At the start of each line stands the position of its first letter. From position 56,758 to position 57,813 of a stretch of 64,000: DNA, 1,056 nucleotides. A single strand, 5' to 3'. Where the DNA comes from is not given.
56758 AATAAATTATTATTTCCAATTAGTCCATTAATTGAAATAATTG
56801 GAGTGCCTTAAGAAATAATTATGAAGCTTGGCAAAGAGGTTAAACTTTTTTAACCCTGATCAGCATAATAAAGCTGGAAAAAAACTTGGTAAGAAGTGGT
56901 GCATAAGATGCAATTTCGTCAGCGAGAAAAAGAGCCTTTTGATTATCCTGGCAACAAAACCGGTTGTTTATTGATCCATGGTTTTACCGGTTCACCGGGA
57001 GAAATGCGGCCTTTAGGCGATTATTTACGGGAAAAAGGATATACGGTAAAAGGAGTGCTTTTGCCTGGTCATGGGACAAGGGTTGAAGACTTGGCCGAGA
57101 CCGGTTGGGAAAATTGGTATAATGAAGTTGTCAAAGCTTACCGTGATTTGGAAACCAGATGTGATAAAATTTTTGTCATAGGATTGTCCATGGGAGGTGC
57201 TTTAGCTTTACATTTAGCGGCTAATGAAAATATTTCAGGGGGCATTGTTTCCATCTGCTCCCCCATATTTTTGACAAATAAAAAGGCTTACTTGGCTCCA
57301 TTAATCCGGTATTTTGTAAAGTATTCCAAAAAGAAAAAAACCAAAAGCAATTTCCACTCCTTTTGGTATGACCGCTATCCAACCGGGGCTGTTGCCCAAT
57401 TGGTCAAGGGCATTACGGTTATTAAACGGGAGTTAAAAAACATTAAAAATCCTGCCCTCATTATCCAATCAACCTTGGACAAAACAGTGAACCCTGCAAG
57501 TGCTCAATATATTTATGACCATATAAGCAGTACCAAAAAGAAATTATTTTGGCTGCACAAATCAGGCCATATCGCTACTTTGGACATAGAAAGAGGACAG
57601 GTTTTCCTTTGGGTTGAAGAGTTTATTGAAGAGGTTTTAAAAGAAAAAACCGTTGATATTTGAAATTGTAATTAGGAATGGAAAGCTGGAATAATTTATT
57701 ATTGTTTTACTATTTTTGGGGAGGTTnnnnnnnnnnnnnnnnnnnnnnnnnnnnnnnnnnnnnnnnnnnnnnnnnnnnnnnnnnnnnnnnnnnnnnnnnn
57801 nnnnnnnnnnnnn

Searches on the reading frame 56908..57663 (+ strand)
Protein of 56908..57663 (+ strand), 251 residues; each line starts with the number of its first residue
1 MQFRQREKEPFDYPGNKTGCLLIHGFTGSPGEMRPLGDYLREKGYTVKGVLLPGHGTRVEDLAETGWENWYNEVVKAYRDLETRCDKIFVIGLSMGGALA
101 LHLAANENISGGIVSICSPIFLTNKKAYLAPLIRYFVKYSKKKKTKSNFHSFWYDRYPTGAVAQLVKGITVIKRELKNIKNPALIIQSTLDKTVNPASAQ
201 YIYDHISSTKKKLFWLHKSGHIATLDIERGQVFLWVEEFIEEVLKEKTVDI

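Call 14: list_cluster_members(proteins=[window:60670-61023:+, window:60658-61023:+, window:56908-57660:+, window:57733-58155:+, window:58349-60478:+, window:63066-63530:-])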
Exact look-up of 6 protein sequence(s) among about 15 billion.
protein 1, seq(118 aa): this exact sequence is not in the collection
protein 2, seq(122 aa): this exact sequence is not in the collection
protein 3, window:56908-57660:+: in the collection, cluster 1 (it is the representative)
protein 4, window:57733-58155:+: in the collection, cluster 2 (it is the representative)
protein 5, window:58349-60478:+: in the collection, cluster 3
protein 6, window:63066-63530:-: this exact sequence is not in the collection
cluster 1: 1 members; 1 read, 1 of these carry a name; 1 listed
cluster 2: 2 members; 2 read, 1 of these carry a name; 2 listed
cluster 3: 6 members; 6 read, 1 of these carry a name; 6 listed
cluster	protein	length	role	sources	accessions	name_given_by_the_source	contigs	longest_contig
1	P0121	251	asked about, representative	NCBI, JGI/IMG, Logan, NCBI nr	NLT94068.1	MAG: alpha/beta fold hydrolase [Clostridia bacterium] | alpha/beta fold hydrolase [Clostridia bacterium]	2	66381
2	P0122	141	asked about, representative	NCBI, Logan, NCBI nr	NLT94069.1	MAG: PaaI family thioesterase [Clostridia bacterium] | PaaI family thioesterase [Clostridia bacterium]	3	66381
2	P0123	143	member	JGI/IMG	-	-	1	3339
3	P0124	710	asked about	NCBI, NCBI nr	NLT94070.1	MAG: ribonuclease R [Clostridia bacterium] | ribonuclease R [Clostridia bacterium]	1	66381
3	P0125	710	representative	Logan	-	-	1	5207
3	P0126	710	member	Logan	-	-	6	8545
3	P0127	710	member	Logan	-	-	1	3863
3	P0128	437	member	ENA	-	-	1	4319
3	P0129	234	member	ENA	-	-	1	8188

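Call 15: find_encoding_contigs(protein=window:56908-57663:+, flank=10000, max_places=10)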
Protein window:56908-57663:+ (251 aa): 3 contigs read that carry it; 3 places shown.
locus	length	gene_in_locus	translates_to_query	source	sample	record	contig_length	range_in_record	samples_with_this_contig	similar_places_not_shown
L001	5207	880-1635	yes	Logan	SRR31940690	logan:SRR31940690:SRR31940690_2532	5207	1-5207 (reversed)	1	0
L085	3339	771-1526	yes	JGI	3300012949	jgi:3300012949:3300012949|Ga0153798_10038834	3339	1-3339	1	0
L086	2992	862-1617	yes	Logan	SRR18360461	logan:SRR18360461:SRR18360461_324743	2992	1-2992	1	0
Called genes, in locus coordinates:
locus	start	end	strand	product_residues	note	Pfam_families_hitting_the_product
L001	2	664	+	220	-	?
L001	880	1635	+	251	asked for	PF12146:Hydrolase_4, PF00561:Abhydrolase_1, PF12697:Abhydrolase_6, PF12146:Hydrolase_4 (weak)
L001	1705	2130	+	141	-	PF03061:4HBT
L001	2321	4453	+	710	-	PF08206:OB_RNB, PF17876:CSD2 (weak), PF08206:OB_RNB, PF17849:OB_Dis3 (weak), PF17876:CSD2, PF00773:RNB, PF00575:S1, PF23459:S1_RRP5 (weak), +1 more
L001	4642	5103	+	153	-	PF01668:SmpB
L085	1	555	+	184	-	?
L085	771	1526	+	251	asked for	PF12146:Hydrolase_4, PF00561:Abhydrolase_1, PF12697:Abhydrolase_6, PF12146:Hydrolase_4 (weak)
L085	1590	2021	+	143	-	PF03061:4HBT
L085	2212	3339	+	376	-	?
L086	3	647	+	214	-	?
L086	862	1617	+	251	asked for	PF12146:Hydrolase_4, PF00561:Abhydrolase_1, PF12697:Abhydrolase_6, PF12146:Hydrolase_4 (weak)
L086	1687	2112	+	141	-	PF03061:4HBT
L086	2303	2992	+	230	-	?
